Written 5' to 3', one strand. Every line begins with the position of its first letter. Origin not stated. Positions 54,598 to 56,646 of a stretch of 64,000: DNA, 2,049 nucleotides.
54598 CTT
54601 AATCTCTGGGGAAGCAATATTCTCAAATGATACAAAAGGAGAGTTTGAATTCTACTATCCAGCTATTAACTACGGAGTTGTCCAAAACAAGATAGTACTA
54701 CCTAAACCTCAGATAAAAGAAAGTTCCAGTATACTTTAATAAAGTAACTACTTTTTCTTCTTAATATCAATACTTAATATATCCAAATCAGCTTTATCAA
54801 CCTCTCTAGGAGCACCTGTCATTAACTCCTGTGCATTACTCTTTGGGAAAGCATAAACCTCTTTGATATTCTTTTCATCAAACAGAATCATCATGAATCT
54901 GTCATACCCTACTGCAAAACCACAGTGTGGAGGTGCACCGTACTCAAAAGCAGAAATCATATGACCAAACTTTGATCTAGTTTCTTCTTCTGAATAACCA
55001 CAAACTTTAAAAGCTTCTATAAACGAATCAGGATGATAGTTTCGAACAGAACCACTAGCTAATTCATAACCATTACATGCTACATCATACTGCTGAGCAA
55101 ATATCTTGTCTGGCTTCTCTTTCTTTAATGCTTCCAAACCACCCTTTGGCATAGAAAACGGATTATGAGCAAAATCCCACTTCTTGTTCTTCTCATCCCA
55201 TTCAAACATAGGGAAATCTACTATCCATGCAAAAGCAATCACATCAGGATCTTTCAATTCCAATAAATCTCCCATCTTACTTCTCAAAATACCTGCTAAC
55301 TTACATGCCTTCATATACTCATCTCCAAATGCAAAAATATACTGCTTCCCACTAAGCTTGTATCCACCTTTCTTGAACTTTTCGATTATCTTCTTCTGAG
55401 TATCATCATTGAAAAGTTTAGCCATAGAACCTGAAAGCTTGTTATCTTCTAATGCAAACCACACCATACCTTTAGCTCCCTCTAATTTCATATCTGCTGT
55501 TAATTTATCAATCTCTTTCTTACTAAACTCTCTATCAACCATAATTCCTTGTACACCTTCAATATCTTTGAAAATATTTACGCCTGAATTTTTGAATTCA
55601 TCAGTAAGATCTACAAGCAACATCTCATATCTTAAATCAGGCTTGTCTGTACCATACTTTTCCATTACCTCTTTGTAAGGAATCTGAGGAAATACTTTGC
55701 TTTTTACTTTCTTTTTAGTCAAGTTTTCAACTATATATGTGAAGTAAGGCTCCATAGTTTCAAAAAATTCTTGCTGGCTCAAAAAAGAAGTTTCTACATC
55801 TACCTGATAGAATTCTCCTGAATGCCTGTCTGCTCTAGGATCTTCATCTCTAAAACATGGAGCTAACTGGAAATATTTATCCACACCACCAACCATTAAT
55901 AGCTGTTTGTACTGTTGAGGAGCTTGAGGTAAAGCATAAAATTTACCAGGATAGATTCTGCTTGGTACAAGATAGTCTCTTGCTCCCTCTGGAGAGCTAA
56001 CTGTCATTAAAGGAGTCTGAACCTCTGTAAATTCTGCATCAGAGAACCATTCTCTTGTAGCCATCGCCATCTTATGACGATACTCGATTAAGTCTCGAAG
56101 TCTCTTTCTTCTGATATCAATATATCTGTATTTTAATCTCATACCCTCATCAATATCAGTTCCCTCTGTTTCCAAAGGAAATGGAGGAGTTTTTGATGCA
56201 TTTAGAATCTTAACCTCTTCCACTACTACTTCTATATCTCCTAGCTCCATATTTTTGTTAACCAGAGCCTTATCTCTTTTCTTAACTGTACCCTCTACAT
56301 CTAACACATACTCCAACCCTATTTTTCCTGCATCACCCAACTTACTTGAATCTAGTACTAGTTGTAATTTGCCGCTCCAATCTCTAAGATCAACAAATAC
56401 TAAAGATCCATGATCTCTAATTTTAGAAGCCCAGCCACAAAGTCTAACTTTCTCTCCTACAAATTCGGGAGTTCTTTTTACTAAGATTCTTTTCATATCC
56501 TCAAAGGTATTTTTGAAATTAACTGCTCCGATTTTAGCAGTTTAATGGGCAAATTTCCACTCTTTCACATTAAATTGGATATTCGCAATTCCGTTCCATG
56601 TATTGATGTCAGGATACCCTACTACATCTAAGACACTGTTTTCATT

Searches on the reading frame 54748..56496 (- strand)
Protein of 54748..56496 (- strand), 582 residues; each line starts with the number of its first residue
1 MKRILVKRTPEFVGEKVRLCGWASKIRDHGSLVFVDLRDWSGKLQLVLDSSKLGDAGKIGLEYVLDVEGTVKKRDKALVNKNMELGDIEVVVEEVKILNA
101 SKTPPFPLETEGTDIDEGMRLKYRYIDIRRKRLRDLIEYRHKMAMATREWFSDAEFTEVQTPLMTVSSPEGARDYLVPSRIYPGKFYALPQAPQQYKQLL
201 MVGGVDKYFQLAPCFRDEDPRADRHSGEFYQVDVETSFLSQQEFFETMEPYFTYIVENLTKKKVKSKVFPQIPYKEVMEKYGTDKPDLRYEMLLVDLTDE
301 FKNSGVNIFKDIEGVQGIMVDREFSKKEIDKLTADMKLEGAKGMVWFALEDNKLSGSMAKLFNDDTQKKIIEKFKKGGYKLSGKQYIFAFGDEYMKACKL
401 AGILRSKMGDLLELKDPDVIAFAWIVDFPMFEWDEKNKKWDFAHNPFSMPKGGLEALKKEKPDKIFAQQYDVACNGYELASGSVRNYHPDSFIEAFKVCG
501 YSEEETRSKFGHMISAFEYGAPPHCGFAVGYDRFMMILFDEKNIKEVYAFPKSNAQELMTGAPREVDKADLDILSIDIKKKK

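Call 47: search_protein_families(library=ncbifam, proteins=[window:54748-56496:-], max_evalue=1e-20)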
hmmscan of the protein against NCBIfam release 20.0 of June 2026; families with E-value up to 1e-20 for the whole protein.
window:54748-56496:- (582 aa): 10 families
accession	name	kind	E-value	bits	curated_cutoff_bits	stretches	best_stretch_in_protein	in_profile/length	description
NF001750.0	PRK00476.1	equivalog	5.3e-207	688.7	443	1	11-581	15-589/590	aspartate--tRNA ligase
TIGR00459.1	aspS_bact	equivalog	1.1e-172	575.5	373.85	1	11-580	13-585/586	aspartate--tRNA ligase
NF009460.0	PRK12820.1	equivalog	8.2e-120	401.1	1379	1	8-574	29-613/723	bifunctional aspartyl-tRNA synthetase/aspartyl/glutamyl-tRNA amidotransferase subunit C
NF003483.0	PRK05159.1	equivalog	8.6e-68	229.2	353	1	2-272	4-271/438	aspartate--tRNA(Asn) ligase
TIGR00458.1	aspS_nondisc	equivalog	7e-61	206.5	368.4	1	10-296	8-281/428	aspartate--tRNA(Asn) ligase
NF003037.0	PRK03932.1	equivalog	3.5e-38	131.7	414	1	7-264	7-267/451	asparagine--tRNA ligase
TIGR00457.1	asnS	equivalog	1.1e-34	120.1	342.6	1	7-263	9-268/455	asparagine--tRNA ligase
NF001756.1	PRK00484.1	subfamily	1.7e-34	119.3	468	1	13-264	50-295/488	lysine--tRNA ligase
TIGR00499.1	lysS_bact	equivalog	2.1e-34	119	427.6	1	14-302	53-322/496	lysine--tRNA ligase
NF002821.0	PRK02983.1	equivalog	1.2e-29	103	742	1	13-233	658-873/1102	bifunctional lysylphosphatidylglycerol synthetase/lysine--tRNA ligase LysX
